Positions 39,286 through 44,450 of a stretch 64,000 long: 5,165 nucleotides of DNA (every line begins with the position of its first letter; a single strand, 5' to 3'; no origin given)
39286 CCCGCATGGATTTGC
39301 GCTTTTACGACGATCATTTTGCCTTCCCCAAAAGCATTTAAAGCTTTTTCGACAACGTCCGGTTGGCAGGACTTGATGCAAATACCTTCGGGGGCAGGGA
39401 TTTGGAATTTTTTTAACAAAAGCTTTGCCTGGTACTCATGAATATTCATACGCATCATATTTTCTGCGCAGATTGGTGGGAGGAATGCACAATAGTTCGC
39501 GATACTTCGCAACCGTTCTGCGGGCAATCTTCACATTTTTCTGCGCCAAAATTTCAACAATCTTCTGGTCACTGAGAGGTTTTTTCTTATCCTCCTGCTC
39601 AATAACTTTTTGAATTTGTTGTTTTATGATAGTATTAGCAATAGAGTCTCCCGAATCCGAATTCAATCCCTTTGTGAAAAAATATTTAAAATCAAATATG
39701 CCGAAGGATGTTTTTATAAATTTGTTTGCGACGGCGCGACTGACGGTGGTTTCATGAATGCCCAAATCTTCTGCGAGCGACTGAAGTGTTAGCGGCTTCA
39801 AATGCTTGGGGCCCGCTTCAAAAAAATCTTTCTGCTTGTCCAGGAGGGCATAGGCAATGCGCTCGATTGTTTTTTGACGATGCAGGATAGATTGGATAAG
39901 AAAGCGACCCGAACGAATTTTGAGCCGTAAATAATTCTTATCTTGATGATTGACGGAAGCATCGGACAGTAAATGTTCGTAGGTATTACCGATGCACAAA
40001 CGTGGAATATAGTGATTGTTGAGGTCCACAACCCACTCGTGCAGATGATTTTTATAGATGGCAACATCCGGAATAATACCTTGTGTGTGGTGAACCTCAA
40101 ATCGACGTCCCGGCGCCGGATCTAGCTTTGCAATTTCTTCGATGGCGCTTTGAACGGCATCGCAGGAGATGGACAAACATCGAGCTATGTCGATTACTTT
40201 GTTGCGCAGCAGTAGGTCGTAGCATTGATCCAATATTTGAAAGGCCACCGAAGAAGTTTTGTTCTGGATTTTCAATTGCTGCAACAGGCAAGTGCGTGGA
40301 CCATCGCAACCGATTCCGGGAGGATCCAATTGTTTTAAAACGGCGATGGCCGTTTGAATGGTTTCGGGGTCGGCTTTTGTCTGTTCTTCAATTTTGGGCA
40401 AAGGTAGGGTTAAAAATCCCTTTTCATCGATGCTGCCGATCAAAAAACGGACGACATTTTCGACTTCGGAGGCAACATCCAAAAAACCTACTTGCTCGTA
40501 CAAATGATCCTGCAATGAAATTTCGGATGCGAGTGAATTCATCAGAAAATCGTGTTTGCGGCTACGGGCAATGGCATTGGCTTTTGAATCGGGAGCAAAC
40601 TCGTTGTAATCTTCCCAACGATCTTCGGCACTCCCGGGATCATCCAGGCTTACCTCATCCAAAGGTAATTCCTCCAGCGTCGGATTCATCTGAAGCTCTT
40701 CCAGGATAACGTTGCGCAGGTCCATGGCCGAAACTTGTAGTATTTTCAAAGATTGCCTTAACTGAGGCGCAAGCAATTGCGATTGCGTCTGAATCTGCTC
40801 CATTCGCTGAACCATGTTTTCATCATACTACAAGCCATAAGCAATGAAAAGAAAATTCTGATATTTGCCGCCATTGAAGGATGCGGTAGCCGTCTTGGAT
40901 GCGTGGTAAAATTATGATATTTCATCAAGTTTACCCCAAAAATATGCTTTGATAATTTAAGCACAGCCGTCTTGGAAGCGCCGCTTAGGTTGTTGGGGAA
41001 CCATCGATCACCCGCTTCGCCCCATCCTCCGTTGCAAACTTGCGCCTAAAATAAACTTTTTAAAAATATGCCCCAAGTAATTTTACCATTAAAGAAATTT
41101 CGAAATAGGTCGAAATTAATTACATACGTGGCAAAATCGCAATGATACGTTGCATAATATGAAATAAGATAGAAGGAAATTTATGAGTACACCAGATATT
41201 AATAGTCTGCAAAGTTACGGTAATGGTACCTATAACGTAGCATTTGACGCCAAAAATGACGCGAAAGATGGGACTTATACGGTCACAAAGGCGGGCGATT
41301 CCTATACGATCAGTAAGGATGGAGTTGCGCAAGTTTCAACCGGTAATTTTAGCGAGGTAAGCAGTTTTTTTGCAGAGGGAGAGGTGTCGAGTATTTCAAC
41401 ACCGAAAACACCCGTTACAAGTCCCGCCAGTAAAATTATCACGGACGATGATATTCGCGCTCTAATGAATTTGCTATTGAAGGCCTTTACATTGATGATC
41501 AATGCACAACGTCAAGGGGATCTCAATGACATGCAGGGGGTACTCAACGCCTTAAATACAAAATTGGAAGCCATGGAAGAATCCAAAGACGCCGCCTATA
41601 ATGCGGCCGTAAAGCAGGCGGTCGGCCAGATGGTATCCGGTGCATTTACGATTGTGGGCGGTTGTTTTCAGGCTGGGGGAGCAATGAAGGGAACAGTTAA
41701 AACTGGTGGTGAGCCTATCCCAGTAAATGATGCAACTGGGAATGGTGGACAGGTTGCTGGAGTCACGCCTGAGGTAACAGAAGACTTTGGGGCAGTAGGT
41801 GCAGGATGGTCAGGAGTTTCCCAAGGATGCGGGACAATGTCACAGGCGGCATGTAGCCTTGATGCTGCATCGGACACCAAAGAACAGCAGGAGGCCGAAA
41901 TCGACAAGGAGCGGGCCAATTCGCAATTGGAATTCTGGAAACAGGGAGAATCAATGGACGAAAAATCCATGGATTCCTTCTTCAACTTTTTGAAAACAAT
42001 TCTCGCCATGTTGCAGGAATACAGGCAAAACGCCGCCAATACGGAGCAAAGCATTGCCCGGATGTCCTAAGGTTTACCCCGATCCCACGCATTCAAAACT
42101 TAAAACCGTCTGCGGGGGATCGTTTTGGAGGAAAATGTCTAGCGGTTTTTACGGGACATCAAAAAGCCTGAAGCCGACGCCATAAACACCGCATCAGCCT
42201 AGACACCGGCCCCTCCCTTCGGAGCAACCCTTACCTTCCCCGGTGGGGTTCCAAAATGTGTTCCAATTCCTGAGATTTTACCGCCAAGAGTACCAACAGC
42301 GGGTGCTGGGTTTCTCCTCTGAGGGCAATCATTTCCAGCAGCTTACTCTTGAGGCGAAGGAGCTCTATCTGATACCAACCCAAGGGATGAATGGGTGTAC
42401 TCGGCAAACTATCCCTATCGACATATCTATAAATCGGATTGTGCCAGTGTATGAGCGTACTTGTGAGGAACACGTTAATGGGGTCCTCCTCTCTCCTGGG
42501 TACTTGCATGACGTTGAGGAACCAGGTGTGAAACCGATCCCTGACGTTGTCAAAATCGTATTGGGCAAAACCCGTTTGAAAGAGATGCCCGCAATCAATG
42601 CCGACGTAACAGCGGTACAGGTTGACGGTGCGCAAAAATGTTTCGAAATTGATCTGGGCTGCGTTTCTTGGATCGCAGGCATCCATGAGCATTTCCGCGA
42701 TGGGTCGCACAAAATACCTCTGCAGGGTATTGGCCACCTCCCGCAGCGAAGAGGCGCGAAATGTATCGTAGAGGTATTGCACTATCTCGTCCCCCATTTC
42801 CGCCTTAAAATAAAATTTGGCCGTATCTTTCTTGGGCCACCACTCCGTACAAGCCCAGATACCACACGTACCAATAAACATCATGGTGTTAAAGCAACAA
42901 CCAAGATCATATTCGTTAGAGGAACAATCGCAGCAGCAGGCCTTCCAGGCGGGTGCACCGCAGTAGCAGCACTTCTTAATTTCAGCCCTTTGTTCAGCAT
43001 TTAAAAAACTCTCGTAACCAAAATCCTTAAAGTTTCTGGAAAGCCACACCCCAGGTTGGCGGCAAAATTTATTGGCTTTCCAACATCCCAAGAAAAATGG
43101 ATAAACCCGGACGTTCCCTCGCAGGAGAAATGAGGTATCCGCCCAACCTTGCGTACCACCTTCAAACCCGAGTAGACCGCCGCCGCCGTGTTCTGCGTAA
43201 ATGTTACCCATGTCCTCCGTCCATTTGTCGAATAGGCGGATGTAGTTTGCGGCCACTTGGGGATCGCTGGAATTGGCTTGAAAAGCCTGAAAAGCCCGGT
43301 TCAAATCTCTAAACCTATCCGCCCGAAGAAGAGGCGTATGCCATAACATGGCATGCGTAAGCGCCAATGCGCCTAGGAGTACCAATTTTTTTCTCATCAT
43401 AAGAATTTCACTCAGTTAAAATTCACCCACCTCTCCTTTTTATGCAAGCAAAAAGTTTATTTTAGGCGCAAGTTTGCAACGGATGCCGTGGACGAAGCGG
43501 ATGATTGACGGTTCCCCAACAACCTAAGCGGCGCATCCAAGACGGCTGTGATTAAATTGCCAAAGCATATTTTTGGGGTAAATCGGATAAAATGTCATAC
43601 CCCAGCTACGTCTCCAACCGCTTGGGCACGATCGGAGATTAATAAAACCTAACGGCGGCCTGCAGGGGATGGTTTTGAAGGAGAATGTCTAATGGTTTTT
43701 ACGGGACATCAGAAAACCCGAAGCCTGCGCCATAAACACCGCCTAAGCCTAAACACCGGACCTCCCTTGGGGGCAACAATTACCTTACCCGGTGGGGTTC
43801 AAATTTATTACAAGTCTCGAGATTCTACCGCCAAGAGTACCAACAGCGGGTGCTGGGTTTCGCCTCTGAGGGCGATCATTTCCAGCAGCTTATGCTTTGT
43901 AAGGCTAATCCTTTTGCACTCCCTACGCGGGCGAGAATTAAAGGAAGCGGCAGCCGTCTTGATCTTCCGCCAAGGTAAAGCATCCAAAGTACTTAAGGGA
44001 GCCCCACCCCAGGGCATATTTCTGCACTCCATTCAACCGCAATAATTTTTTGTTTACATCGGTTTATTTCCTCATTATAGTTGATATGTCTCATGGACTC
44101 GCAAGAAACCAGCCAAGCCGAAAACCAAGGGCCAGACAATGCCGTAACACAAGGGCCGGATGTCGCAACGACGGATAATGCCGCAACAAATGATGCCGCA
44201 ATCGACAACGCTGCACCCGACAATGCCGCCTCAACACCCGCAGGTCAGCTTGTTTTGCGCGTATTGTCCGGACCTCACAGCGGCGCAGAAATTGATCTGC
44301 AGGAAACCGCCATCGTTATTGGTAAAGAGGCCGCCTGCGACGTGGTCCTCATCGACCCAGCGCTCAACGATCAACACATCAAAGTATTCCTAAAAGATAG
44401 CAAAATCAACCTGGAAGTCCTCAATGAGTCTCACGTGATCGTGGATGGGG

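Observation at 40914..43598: ~148-bp inverted repeats placed as identical upstream modules of two convergent T3SS-adjacent genes (possible shared regulatory module or invertible/recombinogenic cassette)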

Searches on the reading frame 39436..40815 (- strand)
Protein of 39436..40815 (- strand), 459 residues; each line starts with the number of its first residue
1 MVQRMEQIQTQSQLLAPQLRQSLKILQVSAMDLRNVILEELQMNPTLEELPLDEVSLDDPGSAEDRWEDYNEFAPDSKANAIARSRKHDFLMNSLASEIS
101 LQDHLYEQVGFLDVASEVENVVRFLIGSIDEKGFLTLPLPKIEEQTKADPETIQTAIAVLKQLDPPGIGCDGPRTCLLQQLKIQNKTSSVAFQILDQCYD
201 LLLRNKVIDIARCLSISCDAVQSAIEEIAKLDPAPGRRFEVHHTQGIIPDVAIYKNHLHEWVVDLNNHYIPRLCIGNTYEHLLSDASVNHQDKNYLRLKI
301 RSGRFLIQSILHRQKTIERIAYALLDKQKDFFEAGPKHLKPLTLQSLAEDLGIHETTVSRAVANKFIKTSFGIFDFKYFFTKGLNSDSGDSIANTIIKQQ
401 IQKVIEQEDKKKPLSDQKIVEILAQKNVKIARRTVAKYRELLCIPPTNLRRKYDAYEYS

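Call 6: search_protein_families(library=pfam, proteins=[window:39436-40815:-], max_evalue=0.01)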
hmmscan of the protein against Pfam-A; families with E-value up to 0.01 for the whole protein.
window:39436-40815:- (459 aa): 5 families
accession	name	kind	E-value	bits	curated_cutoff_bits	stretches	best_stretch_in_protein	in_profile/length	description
PF04552.19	Sigma54_DBD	-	1.3e-57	194.4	22.8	1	294-452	2-160/160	Sigma-54, DNA binding domain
PF04963.19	Sigma54_CBD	-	8.4e-46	156.5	22.9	1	92-279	3-185/185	Sigma-54 factor, core binding domain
PF00309.25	Sigma54_AID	-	6.9e-11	42.3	23.8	1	5-49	2-46/46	Sigma-54 factor, Activator interacting domain (AID)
PF13545.12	HTH_Crp_2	-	0.0045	17.4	27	0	318-362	1-43/70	Crp-like helix-turn-helix domain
PF13730.12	HTH_36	-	0.0079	16.4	25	0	344-364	28-48/55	Helix-turn-helix domain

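Call 7: search_protein_families(library=ncbifam, proteins=[window:39436-40815:-], max_evalue=0.01)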
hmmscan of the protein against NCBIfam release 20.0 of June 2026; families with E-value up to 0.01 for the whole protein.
window:39436-40815:- (459 aa): 7 families
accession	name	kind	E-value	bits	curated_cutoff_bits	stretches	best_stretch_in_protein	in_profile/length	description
TIGR02395.1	rpoN_sigma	equivalog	1.1e-117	393.8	277.35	1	9-451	1-434/434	RNA polymerase factor sigma-54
NF004595.0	PRK05932.1-2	equivalog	1.8e-103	347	513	2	58-453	82-483/484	RNA polymerase factor sigma-54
NF004596.0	PRK05932.1-3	subfamily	2.1e-99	333.8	499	2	79-453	133-507/515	RNA polymerase factor sigma-54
NF004598.0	PRK05932.1-5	equivalog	1.3e-96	324.4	621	2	62-451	108-502/504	RNA polymerase factor sigma-54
NF009118.0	PRK12469.1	subfamily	3.6e-96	322.9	396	1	3-453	3-481/483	RNA polymerase factor sigma-54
NF004597.0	PRK05932.1-4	equivalog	1.7e-77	261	817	2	99-452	118-475/477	RNA polymerase factor sigma-54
NF004602.0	PRK05932.2-4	equivalog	1.5e-56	192.1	506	1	2-453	2-411/416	RNA polymerase factor sigma-54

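Call 57: find_encoding_contigs(protein=window:39436-40815:-, flank=10000, max_places=5)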
Protein window:39436-40815:- (459 aa): 1 contig read that carries it; 1 place shown.
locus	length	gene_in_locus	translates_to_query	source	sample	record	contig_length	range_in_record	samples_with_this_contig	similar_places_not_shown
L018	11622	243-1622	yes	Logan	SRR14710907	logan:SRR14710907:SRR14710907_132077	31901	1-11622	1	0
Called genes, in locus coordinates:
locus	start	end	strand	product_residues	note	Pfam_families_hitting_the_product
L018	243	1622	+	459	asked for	PF00309:Sigma54_AID, PF04963:Sigma54_CBD, PF04552:Sigma54_DBD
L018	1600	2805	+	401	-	PF08442:ATP-grasp_2, PF24948:Citrate_synth_N, PF00549:Ligase_CoA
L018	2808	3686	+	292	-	PF02629:CoA_binding, PF13607:Succ_CoA_lig, PF00549:Ligase_CoA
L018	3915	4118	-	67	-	PF00313:CSD, PF08206:OB_RNB (weak)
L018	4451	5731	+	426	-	PF03222:Trp_Tyr_perm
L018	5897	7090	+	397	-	PF26550:Tricorn_2nd (faint), PF07676:PD40 (faint), PF26549:Tricorn_N (weak)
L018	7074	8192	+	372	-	PF03739:LptF_LptG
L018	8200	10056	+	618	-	PF01807:Zn_ribbon_DnaG, PF08275:DNAG_N, PF13155:Toprim_2, PF13662:Toprim_4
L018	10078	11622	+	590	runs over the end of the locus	PF03979:Sigma70_r1_1, PF00140:Sigma70_r1_2, PF04542:Sigma70_r2, PF04539:Sigma70_r3, PF04545:Sigma70_r4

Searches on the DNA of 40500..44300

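Call 36: search_rna_families(source=window, start=40500, end=44300, threshold=evalue, max_evalue=1)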
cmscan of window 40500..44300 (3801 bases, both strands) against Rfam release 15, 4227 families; matches with E-value up to 1: 0.
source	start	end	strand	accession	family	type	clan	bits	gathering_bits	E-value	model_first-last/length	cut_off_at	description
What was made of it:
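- On Structured RNA leader / known RNA family: No Rfam hit at E up to 1 (call 36)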
